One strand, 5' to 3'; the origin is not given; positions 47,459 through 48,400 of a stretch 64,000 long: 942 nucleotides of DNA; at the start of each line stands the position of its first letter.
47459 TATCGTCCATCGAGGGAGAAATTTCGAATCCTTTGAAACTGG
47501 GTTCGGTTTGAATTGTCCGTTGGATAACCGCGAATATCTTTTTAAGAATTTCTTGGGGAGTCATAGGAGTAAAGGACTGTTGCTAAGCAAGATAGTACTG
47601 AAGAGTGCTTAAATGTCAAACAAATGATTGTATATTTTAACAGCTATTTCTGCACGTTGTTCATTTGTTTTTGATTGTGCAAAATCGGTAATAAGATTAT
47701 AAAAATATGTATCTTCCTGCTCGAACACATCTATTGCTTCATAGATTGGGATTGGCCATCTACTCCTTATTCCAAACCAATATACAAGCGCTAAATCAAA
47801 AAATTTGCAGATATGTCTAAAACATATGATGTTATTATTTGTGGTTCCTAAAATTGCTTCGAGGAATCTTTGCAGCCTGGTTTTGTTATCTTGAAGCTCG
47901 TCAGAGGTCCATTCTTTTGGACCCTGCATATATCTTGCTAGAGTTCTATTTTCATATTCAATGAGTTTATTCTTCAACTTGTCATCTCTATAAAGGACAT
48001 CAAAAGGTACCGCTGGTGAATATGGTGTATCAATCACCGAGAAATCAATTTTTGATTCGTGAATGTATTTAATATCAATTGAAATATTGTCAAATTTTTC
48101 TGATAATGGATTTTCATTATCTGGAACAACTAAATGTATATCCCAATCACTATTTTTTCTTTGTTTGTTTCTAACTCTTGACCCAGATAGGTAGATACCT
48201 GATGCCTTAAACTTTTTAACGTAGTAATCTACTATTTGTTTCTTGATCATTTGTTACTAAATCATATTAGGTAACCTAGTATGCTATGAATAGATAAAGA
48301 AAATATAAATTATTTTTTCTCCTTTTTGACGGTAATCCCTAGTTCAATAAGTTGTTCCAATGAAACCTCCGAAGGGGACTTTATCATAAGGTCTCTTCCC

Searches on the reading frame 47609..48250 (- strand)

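Call 5: search_protein_families(library=pfam, proteins=[window:47609-48250:-])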
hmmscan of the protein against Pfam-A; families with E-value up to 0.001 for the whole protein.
window:47609-48250:- (213 aa): 2 families
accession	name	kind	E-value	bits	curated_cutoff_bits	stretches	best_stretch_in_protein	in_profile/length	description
PF18765.7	Polbeta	-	6.3e-08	33.1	26.9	1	4-74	1-70/93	Polymerase beta, Nucleotidyltransferase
PF01909.29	NTP_transf_2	-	1e-06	29.5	21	1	4-75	2-76/93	Nucleotidyltransferase domain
